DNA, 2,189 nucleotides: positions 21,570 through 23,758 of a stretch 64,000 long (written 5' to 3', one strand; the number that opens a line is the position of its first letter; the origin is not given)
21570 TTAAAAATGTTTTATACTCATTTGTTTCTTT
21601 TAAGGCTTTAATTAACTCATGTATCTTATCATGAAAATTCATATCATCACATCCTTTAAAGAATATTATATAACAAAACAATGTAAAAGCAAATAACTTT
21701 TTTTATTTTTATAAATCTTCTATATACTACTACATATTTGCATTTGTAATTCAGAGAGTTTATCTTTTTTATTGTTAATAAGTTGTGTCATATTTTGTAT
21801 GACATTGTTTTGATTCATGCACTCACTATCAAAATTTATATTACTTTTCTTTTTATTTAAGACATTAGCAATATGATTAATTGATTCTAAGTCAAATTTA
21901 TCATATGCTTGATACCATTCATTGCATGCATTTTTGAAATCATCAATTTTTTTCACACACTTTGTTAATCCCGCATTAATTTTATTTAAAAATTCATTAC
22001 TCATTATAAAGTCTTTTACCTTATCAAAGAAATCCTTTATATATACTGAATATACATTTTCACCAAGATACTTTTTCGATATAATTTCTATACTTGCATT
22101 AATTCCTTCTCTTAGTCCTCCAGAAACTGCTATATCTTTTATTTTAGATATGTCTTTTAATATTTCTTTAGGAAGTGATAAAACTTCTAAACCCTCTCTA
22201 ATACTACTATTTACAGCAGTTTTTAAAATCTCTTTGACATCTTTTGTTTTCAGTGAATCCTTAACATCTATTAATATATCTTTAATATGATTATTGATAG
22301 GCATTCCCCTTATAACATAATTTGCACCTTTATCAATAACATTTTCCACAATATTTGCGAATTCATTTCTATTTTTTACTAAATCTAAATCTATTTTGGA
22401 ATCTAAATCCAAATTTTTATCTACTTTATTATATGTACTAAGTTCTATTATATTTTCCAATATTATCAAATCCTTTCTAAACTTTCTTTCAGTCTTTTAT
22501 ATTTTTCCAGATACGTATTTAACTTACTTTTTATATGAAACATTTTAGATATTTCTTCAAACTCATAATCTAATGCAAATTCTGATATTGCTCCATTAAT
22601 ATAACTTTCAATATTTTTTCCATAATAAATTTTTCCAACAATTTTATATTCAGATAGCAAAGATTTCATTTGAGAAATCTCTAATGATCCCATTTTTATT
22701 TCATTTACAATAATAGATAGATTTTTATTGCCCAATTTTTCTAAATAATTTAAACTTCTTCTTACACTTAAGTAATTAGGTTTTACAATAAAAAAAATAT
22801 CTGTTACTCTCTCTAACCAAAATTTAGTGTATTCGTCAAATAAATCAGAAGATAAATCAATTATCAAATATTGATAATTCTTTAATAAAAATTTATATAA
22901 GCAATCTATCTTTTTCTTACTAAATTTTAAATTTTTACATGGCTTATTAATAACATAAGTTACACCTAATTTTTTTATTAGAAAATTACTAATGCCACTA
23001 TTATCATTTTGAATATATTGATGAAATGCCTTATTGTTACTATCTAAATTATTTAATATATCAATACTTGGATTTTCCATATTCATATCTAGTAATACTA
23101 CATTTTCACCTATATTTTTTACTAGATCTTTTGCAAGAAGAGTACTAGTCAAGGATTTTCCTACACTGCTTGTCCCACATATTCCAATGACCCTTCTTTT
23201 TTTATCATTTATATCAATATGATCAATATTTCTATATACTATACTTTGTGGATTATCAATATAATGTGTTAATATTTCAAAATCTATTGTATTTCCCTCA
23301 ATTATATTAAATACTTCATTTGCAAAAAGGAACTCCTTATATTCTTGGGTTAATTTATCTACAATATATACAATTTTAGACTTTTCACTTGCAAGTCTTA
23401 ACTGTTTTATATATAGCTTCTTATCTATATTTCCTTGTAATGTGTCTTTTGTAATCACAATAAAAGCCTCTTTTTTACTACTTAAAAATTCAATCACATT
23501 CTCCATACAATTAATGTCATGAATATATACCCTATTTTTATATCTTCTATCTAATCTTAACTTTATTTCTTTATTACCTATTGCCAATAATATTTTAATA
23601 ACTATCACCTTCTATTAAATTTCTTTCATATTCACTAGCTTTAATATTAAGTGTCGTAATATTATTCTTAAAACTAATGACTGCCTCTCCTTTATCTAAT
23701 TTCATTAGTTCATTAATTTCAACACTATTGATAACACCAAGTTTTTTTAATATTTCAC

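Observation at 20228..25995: Origin-proximal operon built on a VirB4-family ATPase plus a TadZ/ParA-like ATPase, with no other conjugation or T4SS genes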

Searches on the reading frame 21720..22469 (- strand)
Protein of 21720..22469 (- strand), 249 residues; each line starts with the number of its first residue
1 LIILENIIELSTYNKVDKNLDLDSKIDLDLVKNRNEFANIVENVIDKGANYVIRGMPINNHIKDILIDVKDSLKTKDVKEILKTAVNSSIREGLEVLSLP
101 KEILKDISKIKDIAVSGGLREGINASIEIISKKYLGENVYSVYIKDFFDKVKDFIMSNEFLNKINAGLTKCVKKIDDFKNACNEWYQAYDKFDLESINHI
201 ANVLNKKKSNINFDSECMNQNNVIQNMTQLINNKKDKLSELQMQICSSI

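Call 3: search_protein_families(library=pfam, proteins=[window:21720-22469:-], max_evalue=0.1)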
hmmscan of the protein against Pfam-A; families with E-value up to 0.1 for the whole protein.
window:21720-22469:- (249 aa): 0 families

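Call 4: search_protein_families(library=ncbifam, proteins=[window:21720-22469:-], max_evalue=0.1)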
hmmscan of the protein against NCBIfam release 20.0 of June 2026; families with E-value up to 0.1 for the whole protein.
window:21720-22469:- (249 aa): 0 families

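Call 20: search_solved_structures(query=window:21720-22469:-, max_evalue=5)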
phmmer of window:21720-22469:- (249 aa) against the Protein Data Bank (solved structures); distinct sequences matched with E-value up to 5: 4.
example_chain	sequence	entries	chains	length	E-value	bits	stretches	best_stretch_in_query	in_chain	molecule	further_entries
1xaw_A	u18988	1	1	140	0.19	14.7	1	141-208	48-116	Occludin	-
1wpa_A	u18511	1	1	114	0.19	14.7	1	141-208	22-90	Occludin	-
3cgy_A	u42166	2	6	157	0.32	13.9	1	4-60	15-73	Virulence sensor histidine kinase phoQ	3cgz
1id0_A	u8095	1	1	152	0.33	13.9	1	11-60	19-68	PHOQ HISTIDINE KINASE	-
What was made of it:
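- Tried and rejected: Sequence against the PDB: call 20.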

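Call 23: search_protein_families(library=padloc, proteins=[window:21720-22469:-], max_evalue=0.01)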
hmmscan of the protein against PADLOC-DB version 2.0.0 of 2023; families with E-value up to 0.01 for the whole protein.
window:21720-22469:- (249 aa): 0 families

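Call 29: find_homologous_proteins(query=window:21720-22469:-, max_evalue=0.001)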
Query window:21720-22469:- (249 aa): 74 proteins with E <= 0.001 among 1272 candidates.
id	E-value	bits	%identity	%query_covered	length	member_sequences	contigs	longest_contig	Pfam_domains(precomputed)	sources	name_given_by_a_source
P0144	1.8e-148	510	100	99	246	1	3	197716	-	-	-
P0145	2.5e-124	431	83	99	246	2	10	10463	-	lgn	-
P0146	5.7e-116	404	79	99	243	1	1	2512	-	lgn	-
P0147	3.7e-114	398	75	99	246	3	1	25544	-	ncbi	-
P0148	2.9e-113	395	76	99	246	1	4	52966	-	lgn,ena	-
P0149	3.1e-113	395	74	98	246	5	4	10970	-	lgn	-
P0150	9.1e-113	394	74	99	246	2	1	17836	-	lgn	-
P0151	7.6e-110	384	72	99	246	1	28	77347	-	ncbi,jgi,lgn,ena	-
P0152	9.5e-109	380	72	99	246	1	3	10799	-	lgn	-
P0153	6.0e-107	375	70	99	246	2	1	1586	-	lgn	-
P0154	2.5e-106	373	69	99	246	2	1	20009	-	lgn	-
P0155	2.5e-101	356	68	99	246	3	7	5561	-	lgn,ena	-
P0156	4.4e-100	352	67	98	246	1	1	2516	-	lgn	-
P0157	1.9e-98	347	66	94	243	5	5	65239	-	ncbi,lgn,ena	-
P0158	4.2e-82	293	56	93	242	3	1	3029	-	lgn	-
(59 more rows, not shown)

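Call 35: predict_structure(alignment_id=A1)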
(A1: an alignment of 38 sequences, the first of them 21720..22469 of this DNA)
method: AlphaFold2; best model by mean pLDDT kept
length: 249 residues; sequences in the alignment: 38
mean_pLDDT: 87.0   pTM: 0.77
mean pLDDT of the five models: 87.0, 86.9, 86.8, 86.6, 85.9
residues with pLDDT >= 90: 178; 70-90: 44; 50-70: 4; < 50: 23
segments of 3 or more residues with pLDDT < 50: 1-23
pLDDT, mean of each block of 10 residues (from residue 1): 44 34 59 92 96 94 94 91 95 94 89 96 95 81 94 97 96 94 96 96 93 89 94 91 82
secondary structure, 60 per line:
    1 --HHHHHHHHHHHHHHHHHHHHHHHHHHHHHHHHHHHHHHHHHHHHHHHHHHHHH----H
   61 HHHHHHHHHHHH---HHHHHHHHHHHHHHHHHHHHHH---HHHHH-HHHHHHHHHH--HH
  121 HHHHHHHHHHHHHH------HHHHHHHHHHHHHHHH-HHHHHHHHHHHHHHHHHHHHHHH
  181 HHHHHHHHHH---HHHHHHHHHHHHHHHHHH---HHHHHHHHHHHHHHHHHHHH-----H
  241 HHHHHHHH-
elements in order: H3-55 H60-72 H76-97 H101-105 H107-116 H119-134 H141-156 H158-190 H194-211 H215-234 H240-248
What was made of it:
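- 21720..22469 (-): p249: conserved all-helical partner with no known fold. AF2 pLDDT 87 (call 35).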

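Call 38: fold_search(model_id=the predicted structure, library=pdb)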
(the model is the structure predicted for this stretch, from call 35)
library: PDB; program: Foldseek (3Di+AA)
matches with E <= 10: 134; with E <= 0.001: 0
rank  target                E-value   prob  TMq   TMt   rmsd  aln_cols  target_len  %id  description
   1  8i7o_B3               6.3e-01  0.09  0.14  0.11  36.6       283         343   12  In situ structure of axonemal doublet microtubules in mouse sperm with 16-nm repeat (released 2023-10-11)
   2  8oyx_A                7.2e-01  0.11  0.16  0.16  17.6       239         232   12  De novo designed soluble GPCR-like fold GLF_18 (released 2023-10-18)
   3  8j07_8G               7.2e-01  0.10  0.16  0.13  37.9       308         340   15  96nm repeat of human respiratory doublet microtubule and associated axonemal complexes (released 2023-07-26)
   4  9fqr_F5               1.0e+00  0.09  0.17  0.12  34.3       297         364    9  96-nm repeat of axonemal doublet microtubules from bovine sperm (released 2025-03-26)
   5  8r5s_G                1.1e+00  0.09  0.15  0.16  22.8       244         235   14  t113 - De-novo designed soluble homotetramer (released 2024-11-27)
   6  8oyx_B                1.1e+00  0.08  0.14  0.16  17.6       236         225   12  De novo designed soluble GPCR-like fold GLF_18 (released 2023-10-18)
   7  6d5x_B                1.2e+00  0.16  0.18  0.23  15.8       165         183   12  Structure of Human ATP:Cobalamin Adenosyltransferase bound to ATP, Adenosylcobalamin, and Triphosphate (released 2018-10-10)
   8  2idx_A                1.2e+00  0.15  0.17  0.25  14.7       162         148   12  Structure of Human ATP:Cobalamin adenosyltransferase bound to ATP. (released 2007-02-06)
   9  7pks_h                1.2e+00  0.13  0.19  0.06  18.1       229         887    9  Structural basis of Integrator-mediated transcription regulation (released 2021-12-08)
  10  8otz_Co               1.2e+00  0.08  0.15  0.12  37.2       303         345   14  48-nm repeat of the native axonemal doublet microtubule from bovine sperm (released 2023-11-22)
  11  8r5s_A                1.8e+00  0.04  0.13  0.13  24.4       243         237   14  t113 - De-novo designed soluble homotetramer (released 2024-11-27)
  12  2idx_B                1.9e+00  0.13  0.18  0.24  14.7       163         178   12  Structure of Human ATP:Cobalamin adenosyltransferase bound to ATP. (released 2007-02-06)
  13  6iv0_E                1.9e+00  0.09  0.20  0.19  16.7       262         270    7  Crystal structure of a bacterial Bestrophin homolog from Klebsiella pneumoniae with a mutation I180A (released 2019-11-13)
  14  8snb_1G               1.9e+00  0.06  0.16  0.14  31.3       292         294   12  atomic model of sea urchin sperm doublet microtubule (48-nm periodicity) (released 2023-06-28)
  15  6d5k_B                2.1e+00  0.13  0.18  0.23  14.4       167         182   11  Structure of Human ATP:Cobalamin Adenosyltransferase bound to ATP, and Adenosylcobalamin (released 2018-10-10)
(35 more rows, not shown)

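Call 47: fold_search(model_id=the predicted structure, library=viral)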
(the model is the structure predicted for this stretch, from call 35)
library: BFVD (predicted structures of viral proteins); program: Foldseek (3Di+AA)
matches with E <= 10: 123; with E <= 0.001: 0
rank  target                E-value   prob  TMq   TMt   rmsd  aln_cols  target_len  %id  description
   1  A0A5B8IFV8            4.2e-01  0.25  0.16  0.13  22.8       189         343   16  Uncharacterized protein [Mimiviridae sp. ChoanoV1]
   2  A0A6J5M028            5.0e-01  0.21  0.20  0.09  16.5       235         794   12  Uncharacterized protein [uncultured Caudovirales phage]
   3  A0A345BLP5            5.3e-01  0.35  0.21  0.29   9.8       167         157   14  Uncharacterized protein [Erwinia phage Wellington]
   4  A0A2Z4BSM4            8.3e-01  0.08  0.13  0.11  20.6       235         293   13  (no name in the UniProt tables at hand)
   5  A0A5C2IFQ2            1.0e+00  0.12  0.20  0.16  26.0       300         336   10  (no name in the UniProt tables at hand)
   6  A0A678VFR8            1.0e+00  0.08  0.14  0.09  18.5       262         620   11  Tail adsorption protein [Lactococcus phage vB_Llc_bIBBAm4]
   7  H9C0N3                1.2e+00  0.08  0.16  0.13  22.4       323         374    7  (no name in the UniProt tables at hand)
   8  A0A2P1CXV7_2          1.2e+00  0.14  0.21  0.07  24.2       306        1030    9  Genome polyprotein [Potato cyst nematode picorna-like virus]
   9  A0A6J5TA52            1.3e+00  0.11  0.19  0.08  40.9       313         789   10  Uncharacterized protein [uncultured Caudovirales phage]
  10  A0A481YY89            1.3e+00  0.15  0.18  0.21  12.8       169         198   12  Uncharacterized protein [Marseillevirus LCMAC202]
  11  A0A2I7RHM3            1.4e+00  0.08  0.16  0.11  22.0       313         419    9  (no name in the UniProt tables at hand)
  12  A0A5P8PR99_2          1.6e+00  0.04  0.14  0.05  19.1       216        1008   15  Viron-encapsulated RNA polymerase [Vibrio phage phi50-12]
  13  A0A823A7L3            1.8e+00  0.08  0.19  0.17  28.9       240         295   12  (no name in the UniProt tables at hand)
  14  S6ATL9                1.8e+00  0.07  0.18  0.08  19.3       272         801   11  Putative tail lysin [Bacillus phage phiNIT1]
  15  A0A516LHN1            2.0e+00  0.08  0.19  0.12  22.4       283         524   11  (no name in the UniProt tables at hand)
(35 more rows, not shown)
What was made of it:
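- Tried and rejected: Foldseek against the PDB and BFVD: calls 38 and 47.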

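Call 71: search_protein_families(library=phrogs, proteins=[window:21720-22469:-], max_evalue=0.01)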
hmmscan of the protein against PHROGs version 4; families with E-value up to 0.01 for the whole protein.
window:21720-22469:- (249 aa): 1 family
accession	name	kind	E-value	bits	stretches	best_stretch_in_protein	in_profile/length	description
phrog_14517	-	unknown function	0.0057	17.1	0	164-244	193-276/296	-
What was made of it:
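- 21720..22469 (-): No Pfam, NCBIfam or PADLOC hit and only a marginal PHROG match of unknown function (E 0.0057) (calls 3, 4, 23, 71).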

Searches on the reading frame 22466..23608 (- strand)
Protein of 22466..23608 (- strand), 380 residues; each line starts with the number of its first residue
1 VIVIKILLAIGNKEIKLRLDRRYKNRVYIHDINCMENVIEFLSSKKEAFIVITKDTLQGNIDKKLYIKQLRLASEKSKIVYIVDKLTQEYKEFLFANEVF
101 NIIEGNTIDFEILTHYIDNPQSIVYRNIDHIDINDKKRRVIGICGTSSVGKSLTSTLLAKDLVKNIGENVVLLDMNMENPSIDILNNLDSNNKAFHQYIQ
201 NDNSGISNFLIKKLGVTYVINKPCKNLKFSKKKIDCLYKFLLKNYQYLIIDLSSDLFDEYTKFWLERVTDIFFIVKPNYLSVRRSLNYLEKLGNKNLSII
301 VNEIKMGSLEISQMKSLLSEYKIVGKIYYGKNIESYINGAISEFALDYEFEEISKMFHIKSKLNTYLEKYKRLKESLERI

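Call 3: search_protein_families(library=pfam, proteins=[window:22466-23608:-], max_evalue=0.1)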
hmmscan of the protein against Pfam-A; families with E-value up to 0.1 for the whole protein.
window:22466-23608:- (380 aa): 4 families
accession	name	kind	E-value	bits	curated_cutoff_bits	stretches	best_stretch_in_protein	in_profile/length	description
PF01656.29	CbiA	-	3.8e-06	27.3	25.4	1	145-335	6-118/125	CobQ/CobB/MinD/ParA nucleotide binding domain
PF10609.15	ParA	-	0.00053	19.9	27.1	1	144-302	10-173/246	NUBPL iron-transfer P-loop NTPase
PF00910.28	RNA_helicase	-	0.091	13.7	21.5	0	143-172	3-27/105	RNA helicase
PF01935.23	DUF87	-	0.091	13.3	23.2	0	131-178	16-63/220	Helicase HerA, central domain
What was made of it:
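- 22466..23608 (-): TadZ-like ATPase: pseudo-receiver domain plus ParA/MinD domain (380 aa from GTG; it may instead start at ATT 23597-23599). Pfam CbiA (call 3).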

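Call 4: search_protein_families(library=ncbifam, proteins=[window:22466-23608:-], max_evalue=0.1)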
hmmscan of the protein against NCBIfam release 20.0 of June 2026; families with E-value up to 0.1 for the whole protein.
window:22466-23608:- (380 aa): 7 families
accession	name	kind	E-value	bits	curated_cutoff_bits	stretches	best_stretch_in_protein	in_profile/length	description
TIGR03018.1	pepcterm_TyrKin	hypoth_equivalog_domain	5.4e-05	22.6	230.65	1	146-281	44-185/207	XrtA-associated tyrosine autokinase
NF041136.1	MrpORP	equivalog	0.0022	17.3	450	1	138-194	6-61/365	iron-sulfur cluster carrier protein MrpORP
NF047398.1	AAA_KGGVGR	domain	0.0044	17.4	90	1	149-204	14-70/190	KGGVGR-motif variant AAA ATPase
TIGR03269.1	met_CoM_red_A2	equivalog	0.011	14.3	517.1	1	108-173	280-345/530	methyl coenzyme M reductase system, component A2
NF006743.0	PRK09270.1-2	equivalog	0.039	13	227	1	133-168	23-58/217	nucleoside/nucleotide kinase family protein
TIGR02770.1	nickel_nikD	equivalog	0.054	12.9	318.7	0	128-165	2-43/230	nickel import ATP-binding protein NikD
NF008246.0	PRK11022.1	equivalog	0.098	11.7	541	0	121-157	16-52/326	dipeptide ABC transporter ATP-binding protein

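Call 23: search_protein_families(library=padloc, proteins=[window:22466-23608:-], max_evalue=0.01)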
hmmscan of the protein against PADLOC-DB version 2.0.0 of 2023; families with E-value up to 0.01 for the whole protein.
window:22466-23608:- (380 aa): 1 family
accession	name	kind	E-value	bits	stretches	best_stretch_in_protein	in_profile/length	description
PDLC04140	mad8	-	0.00016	19.3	1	128-210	17-70/314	mads_8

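Call 43: search_solved_structures(query=window:22466-23608:-, max_evalue=1)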
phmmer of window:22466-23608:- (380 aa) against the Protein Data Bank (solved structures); distinct sequences matched with E-value up to 1: 5.
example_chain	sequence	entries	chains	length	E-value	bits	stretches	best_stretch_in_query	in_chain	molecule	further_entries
3vx3_A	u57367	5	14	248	0.00079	22.1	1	137-316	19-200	ATPase involved in chromosome partitioning, ParA/MinD family, Mrp homolog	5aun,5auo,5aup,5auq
4rz2_A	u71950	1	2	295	0.032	16.8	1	138-303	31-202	Site-determining protein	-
4rz3_A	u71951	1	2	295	0.081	15.4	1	138-303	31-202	Site-determining protein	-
4v03_A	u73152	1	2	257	0.099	15.1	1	165-315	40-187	SITE-DETERMINING PROTEIN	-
4v02_A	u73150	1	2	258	0.14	14.7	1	171-316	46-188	SITE-DETERMINING PROTEIN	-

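Call 45: find_homologous_proteins(query=window:22466-23608:-, max_evalue=0.001)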
Query window:22466-23608:- (380 aa): 401 proteins with E <= 0.001 among 7554 candidates; the best 120 are listed.
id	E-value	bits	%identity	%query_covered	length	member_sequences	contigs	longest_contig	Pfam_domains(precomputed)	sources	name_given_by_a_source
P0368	1.8e-213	726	100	90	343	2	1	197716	PF01656.30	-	-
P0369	3.6e-142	492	61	100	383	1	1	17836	PF01656.30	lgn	-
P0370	1.0e-138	481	61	100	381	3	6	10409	PF01656.30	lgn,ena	-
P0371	3.9e-138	479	61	99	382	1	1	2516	PF01656.30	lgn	-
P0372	3.7e-137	475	60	99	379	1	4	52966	PF00005.34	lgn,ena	-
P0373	2.8e-135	469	61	100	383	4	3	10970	-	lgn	-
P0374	1.8e-134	467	60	100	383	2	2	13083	-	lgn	-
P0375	8.7e-131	454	59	100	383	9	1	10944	PF01656.30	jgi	-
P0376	9.0e-125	435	56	100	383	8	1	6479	PF01656.30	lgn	-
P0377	1.5e-82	296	42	99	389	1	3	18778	-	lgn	-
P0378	1.5e-80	289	42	99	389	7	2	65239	-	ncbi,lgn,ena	-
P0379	1.5e-71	260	40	94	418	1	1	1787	PF10609.16,PF01656.30,PF13614.13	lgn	-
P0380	2.6e-68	249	41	94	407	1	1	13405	PF10609.16,PF01656.30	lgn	-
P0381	1.4e-65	240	40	97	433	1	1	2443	PF10609.16,PF01656.30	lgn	-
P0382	3.7e-65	239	40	96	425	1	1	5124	PF10609.16,PF01656.30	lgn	-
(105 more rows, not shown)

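Call 55: predict_structure(alignment_id=A2)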
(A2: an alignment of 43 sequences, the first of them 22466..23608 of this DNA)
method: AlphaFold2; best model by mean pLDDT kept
length: 380 residues; sequences in the alignment: 43
mean_pLDDT: 84.8   pTM: 0.60
mean pLDDT of the five models: 84.8, 84.2, 83.1, 82.5, 81.6
residues with pLDDT >= 90: 186; 70-90: 145; 50-70: 31; < 50: 18
segments of 3 or more residues with pLDDT < 50: 125-135
pLDDT, mean of each block of 10 residues (from residue 1): 81 88 89 92 90 91 93 89 86 83 78 80 47 58 94 94 85 92 88 89 84 92 86 93 94 92 94 96 93 86 93 94 92 76 78 82 54 59
secondary structure, 60 per line:
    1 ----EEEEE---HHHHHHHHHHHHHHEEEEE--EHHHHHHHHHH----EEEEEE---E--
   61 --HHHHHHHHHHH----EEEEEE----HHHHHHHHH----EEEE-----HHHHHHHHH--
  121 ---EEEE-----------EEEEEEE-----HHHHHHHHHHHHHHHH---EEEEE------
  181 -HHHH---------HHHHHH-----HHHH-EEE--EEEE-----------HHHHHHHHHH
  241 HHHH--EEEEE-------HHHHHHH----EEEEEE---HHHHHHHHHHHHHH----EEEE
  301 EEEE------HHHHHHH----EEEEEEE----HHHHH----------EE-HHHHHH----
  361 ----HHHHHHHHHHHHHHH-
elements in order: E5-9 H13-26 E27-31 H35-44 E49-54 H63-73 E78-83 H88-96 E101-104 H110-118 E124-127 E139-145 H151-166 E170-174 H182-185 H195-200 H206-209 E211-213 E216-219 H231-244 E247-251 H259-265 E270-275 H279-292 E297-304 H311-317 E322-328 H333-337 H351-356 H365-379
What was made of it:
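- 22466..23608 (-): AF2 model with pLDDT 84.8 (call 55).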

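Call 58: fold_search(model_id=the predicted structure, library=pdb)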
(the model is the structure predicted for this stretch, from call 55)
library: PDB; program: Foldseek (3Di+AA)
matches with E <= 10: 1457; with E <= 0.001: 149
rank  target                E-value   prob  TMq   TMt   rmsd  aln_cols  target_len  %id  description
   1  3fkq                  5.7e-09  1.00  0.43  0.46  17.0       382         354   17  Crystal structure of NtrC-like two-domain protein (RER070207001320) from Eubacterium rectale at 2.10 A resolution (released 2009-01-06)
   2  3r9j_A                6.3e-09  1.00  0.47  0.69   2.6       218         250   17  4.3A resolution structure of a MinD-MinE(I24N) protein complex (released 2011-08-17)
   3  4rz3_A                7.1e-09  1.00  0.46  0.69   3.0       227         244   19  Crystal structure of the MinD-like ATPase FlhG (released 2015-03-04)
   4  3r9j_B                2.0e-08  1.00  0.47  0.70   2.5       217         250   17  4.3A resolution structure of a MinD-MinE(I24N) protein complex (released 2011-08-17)
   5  3r9i_B                2.2e-08  1.00  0.47  0.68   2.7       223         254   17  2.6A resolution structure of MinD complexed with MinE (12-31) peptide (released 2011-08-17)
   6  3ea0_B                2.3e-08  1.00  0.47  0.71   3.5       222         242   14  Crystal Structure of ParA Family ATPase from Chlorobium tepidum TLS (released 2008-09-23)
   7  4v02_B                2.7e-08  1.00  0.45  0.68   3.0       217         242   19  MinC:MinD cell division protein complex, Aquifex aeolicus (released 2015-01-14)
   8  4rz2_B                3.9e-08  1.00  0.46  0.66   2.9       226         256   19  Crystal structure of the MinD-like ATPase FlhG (released 2015-03-04)
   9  4v03_A                6.5e-08  1.00  0.43  0.66   3.7       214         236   19  MinD cell division protein, Aquifex aeolicus (released 2015-01-14)
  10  4rz2_A                7.8e-08  1.00  0.46  0.65   3.3       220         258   20  Crystal structure of the MinD-like ATPase FlhG (released 2015-03-04)
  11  6riq_C                8.7e-08  1.00  0.49  0.71   2.4       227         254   14  MinCD filament from Pseudomonas aeruginosa (released 2019-06-19)
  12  1hyq                  9.3e-08  1.00  0.46  0.73   3.0       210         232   18  MIND BACTERIAL CELL DIVISION REGULATOR FROM A. FULGIDUS (released 2001-03-14)
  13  3ea0_A                1.1e-07  1.00  0.47  0.72   3.3       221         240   15  Crystal Structure of ParA Family ATPase from Chlorobium tepidum TLS (released 2008-09-23)
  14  4v03_B                1.1e-07  1.00  0.43  0.66   3.4       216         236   18  MinD cell division protein, Aquifex aeolicus (released 2015-01-14)
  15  6yb5_A                1.9e-07  1.00  0.41  0.61   5.0       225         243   17  Orthorhombic crystal structure of a native BcsRQ complex crystallized in the presence of ADP (released 2021-02-24)
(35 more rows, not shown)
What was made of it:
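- On Tad / Flp (type IVc) pilus system: Fold match to 3FKQ over the full length (call 58).
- Closest known: TadZ/CpaE of Tad. Same: It has a two-domain fold of an atypical receiver plus a ParA/MinD ATPase (call 58).
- Checked: Its AlphaFold model matches the two-domain E. rectale protein 3FKQ over its full length (call 58).
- TadZ fold: calls 55 and 58. A ParA-family partner is present (call 58).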
